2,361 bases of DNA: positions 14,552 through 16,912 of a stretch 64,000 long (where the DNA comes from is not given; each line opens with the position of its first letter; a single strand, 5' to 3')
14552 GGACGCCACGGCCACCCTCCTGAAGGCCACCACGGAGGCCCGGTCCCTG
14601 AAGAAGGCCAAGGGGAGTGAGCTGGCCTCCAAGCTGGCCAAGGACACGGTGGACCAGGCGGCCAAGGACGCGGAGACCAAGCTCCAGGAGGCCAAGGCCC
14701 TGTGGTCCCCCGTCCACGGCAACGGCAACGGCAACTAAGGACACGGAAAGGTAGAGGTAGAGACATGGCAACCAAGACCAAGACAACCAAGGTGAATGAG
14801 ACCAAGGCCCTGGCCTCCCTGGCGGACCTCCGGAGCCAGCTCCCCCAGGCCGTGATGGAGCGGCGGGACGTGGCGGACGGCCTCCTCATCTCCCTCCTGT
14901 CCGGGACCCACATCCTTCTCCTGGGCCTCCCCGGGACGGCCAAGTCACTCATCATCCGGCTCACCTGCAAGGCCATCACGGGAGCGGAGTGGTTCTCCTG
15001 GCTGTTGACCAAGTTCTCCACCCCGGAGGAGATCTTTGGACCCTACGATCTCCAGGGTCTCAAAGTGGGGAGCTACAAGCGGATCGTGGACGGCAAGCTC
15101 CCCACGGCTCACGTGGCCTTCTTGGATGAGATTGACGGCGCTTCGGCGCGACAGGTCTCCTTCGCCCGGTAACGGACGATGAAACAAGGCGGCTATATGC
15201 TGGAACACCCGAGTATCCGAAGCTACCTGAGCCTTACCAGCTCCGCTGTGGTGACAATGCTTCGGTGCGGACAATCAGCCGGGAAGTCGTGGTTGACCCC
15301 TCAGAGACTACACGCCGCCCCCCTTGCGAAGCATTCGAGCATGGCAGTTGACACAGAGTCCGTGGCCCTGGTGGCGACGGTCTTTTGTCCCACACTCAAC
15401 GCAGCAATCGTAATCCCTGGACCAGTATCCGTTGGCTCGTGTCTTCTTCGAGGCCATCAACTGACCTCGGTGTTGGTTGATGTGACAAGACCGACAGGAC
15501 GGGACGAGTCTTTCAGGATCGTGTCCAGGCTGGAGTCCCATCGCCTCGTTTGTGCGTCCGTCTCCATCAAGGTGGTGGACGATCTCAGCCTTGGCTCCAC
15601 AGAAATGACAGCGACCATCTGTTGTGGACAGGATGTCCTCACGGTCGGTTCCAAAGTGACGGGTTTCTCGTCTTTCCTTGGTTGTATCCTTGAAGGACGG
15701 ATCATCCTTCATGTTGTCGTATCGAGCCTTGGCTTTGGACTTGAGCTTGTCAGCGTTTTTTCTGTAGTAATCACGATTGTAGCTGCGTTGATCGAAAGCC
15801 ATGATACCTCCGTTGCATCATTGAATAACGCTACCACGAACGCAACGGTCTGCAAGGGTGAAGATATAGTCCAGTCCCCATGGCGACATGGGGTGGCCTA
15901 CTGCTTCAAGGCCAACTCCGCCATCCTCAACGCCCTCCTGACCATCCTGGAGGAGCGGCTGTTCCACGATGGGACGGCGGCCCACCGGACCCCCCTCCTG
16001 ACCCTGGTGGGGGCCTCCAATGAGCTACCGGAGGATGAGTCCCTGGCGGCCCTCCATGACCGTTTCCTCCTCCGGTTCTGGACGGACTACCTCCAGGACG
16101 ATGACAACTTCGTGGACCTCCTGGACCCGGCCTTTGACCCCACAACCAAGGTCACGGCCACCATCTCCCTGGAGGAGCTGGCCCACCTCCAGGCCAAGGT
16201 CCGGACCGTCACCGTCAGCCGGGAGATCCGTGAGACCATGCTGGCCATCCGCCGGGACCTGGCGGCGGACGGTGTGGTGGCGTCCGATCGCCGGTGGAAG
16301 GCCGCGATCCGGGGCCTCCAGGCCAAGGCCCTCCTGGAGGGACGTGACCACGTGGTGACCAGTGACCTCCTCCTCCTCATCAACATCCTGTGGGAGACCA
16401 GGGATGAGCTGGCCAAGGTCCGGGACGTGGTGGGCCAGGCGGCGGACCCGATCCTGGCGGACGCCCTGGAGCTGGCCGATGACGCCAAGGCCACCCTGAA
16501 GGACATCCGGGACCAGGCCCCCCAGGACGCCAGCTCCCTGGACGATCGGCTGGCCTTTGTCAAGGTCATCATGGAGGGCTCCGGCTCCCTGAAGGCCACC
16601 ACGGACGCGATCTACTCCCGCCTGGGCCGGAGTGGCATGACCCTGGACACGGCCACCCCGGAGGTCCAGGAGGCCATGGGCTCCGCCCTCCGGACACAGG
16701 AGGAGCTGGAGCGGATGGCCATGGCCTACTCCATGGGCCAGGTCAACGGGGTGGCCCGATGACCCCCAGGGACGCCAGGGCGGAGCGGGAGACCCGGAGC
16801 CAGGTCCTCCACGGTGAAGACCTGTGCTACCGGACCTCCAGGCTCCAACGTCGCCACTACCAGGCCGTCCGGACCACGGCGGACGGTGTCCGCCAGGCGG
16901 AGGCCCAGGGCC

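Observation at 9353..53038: A ~375-bp diverged, essentially indel-free inverted repeat brackets the 43-kb non-structural block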

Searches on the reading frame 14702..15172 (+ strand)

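Call 53: search_protein_families(library=pfam, proteins=[window:14702-15172:+], max_evalue=0.001)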
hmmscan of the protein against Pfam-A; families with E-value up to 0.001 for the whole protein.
window:14702-15172:+ (156 aa): 2 families
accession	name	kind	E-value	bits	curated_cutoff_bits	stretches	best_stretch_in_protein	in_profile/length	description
PF20030.5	bpMoxR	-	4.4e-27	94.9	27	1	40-148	3-110/205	MoxR domain in the MoxR-vWA-beta-propeller ternary systems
PF07728.20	AAA_5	-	2.1e-13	50.9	22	1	70-148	1-79/139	AAA domain (dynein-related subfamily)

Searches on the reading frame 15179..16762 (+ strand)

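Call 53: search_protein_families(library=pfam, proteins=[window:15179-16762:+], max_evalue=0.001)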
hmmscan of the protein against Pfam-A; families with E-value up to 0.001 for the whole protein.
window:15179-16762:+ (527 aa): 3 families
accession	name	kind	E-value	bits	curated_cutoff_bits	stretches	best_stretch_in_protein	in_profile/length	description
PF20030.5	bpMoxR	-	2.6e-23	82.6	27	1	242-337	106-203/205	MoxR domain in the MoxR-vWA-beta-propeller ternary systems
PF17868.7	AAA_lid_8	-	3.1e-16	59.4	22.8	1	350-418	2-72/72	AAA lid domain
PF07728.20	AAA_5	-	4.4e-06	27.2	22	1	243-296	76-139/139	AAA domain (dynein-related subfamily)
